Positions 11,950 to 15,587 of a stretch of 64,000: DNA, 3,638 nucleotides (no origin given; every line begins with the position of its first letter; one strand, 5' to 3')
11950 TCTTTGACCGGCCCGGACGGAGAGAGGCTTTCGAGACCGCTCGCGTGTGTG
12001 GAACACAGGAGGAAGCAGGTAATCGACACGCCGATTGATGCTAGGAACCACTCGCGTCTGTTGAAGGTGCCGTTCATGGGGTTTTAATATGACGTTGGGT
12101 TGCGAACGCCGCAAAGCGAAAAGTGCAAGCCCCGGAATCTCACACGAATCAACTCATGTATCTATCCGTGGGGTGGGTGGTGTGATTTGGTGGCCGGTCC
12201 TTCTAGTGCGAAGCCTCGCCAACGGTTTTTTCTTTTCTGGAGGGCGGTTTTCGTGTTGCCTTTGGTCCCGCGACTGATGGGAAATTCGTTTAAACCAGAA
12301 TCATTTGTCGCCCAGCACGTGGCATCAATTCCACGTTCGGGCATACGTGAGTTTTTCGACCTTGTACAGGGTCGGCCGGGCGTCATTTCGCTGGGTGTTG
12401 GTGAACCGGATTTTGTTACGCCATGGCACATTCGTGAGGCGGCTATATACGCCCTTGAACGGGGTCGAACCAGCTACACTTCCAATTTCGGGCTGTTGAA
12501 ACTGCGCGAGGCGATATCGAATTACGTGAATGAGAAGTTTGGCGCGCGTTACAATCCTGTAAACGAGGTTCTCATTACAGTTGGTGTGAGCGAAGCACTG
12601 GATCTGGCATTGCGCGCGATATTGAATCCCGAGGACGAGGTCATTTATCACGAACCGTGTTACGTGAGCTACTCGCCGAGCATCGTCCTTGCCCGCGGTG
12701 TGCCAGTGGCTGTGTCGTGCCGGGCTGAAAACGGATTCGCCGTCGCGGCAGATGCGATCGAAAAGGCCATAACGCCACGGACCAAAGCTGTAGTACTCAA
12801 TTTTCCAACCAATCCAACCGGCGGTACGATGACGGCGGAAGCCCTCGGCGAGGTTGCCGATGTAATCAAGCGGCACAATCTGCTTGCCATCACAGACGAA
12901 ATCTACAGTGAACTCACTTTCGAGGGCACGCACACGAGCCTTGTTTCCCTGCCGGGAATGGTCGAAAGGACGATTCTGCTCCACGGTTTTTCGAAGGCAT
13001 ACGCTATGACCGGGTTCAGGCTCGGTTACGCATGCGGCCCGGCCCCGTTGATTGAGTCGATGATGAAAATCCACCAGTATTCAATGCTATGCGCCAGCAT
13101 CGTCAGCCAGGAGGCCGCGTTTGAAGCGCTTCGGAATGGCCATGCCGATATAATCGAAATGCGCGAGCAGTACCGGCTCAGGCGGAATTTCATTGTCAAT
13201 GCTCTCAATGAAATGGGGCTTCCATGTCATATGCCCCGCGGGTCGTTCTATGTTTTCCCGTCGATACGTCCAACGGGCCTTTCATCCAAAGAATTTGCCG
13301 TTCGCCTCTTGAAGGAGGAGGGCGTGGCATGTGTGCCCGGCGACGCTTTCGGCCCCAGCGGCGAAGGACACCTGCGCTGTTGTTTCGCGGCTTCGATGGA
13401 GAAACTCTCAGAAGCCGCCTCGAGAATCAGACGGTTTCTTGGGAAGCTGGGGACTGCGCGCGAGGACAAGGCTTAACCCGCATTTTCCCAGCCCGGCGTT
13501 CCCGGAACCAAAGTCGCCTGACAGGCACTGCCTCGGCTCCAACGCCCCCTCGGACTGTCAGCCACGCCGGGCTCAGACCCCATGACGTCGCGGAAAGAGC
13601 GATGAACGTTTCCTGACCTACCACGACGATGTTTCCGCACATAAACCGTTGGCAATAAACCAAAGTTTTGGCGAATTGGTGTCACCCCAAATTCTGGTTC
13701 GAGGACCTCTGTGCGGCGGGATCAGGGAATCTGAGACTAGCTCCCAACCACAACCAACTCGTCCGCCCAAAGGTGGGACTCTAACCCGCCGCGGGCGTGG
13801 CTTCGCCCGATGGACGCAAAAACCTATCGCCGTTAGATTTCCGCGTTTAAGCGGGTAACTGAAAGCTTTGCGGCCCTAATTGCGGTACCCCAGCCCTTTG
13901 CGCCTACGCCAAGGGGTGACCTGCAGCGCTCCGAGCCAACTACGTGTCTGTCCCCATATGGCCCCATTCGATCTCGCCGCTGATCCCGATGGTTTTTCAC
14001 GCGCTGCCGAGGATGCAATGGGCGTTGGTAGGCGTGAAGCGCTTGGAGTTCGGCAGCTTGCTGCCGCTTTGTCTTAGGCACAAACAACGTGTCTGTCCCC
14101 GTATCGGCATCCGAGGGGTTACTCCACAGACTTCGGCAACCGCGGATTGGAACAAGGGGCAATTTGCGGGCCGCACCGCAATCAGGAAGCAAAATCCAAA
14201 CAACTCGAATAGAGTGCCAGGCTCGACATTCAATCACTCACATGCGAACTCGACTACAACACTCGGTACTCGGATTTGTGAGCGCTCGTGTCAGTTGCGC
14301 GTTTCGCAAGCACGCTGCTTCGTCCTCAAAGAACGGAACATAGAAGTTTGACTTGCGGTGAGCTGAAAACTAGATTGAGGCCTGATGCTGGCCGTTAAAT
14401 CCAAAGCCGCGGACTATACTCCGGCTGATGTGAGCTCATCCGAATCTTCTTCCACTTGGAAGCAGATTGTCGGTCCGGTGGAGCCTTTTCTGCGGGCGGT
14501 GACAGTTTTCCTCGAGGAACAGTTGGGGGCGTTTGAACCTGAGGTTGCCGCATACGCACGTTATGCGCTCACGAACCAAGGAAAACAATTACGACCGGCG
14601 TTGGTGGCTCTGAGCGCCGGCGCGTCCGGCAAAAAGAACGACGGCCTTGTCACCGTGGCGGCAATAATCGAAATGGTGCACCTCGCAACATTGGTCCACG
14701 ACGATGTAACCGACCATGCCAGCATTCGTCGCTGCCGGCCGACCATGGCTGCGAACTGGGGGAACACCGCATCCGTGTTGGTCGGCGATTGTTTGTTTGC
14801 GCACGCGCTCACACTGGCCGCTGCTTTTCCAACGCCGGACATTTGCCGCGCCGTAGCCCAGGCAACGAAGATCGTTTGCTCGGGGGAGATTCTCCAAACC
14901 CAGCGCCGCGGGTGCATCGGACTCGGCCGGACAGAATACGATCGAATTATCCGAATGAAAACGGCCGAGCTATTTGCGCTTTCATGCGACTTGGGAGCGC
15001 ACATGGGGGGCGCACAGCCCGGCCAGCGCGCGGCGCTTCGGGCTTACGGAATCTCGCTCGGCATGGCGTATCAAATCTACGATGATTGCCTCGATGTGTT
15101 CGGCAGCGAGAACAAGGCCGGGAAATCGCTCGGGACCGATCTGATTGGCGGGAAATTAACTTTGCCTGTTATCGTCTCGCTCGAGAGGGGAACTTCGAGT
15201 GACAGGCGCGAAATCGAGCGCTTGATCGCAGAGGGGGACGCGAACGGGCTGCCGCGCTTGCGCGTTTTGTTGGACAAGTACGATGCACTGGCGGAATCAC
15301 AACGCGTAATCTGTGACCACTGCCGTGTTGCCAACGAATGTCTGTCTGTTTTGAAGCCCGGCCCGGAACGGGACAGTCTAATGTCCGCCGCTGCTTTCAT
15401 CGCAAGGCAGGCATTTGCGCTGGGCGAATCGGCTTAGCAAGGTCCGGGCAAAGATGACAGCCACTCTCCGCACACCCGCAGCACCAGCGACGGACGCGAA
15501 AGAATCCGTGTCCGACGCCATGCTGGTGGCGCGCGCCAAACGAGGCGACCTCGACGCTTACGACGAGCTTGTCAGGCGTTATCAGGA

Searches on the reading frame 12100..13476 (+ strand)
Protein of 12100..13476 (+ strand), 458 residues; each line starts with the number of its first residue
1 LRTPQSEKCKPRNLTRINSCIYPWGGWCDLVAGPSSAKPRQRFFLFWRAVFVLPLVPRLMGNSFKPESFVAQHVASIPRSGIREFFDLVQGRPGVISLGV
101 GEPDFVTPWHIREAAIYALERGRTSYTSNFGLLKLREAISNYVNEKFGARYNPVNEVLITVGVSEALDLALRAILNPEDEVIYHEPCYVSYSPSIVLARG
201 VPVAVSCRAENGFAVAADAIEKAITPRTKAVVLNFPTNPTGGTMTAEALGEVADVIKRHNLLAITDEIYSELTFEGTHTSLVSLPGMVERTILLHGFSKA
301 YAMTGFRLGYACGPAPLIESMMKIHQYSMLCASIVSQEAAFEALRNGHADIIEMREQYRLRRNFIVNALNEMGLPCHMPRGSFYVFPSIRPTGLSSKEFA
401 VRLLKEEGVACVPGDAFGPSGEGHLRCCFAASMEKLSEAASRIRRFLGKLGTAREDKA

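Call 9: search_protein_families(library=pfam, proteins=[window:12100-13476:+])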
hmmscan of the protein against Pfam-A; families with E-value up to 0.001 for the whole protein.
window:12100-13476:+ (458 aa): 4 families
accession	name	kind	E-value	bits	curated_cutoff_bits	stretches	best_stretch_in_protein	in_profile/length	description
PF00155.27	Aminotran_1_2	-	9.1e-69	232.8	19.7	1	94-443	2-361/361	Aminotransferase class I and II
PF01041.23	DegT_DnrJ_EryC1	-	1.6e-08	34.7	19.8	1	150-266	35-145/360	DegT/DnrJ/EryC1/StrS aminotransferase family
PF01053.26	Cys_Met_Meta_PP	-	0.00018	20.7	27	1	158-268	72-175/381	Cys/Met metabolism PLP-dependent enzyme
PF00266.25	Aminotran_5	-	0.00022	20.8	21.5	1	137-266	46-175/371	Aminotransferase class-V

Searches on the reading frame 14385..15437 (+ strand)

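Call 9: search_protein_families(library=pfam, proteins=[window:14385-15437:+])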
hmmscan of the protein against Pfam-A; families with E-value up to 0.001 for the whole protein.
window:14385-15437:+ (350 aa): 1 family
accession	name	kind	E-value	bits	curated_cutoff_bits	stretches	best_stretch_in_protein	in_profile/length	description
PF00348.22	polyprenyl_synt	-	5.4e-63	213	27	1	53-285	3-238/251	Polyprenyl synthetase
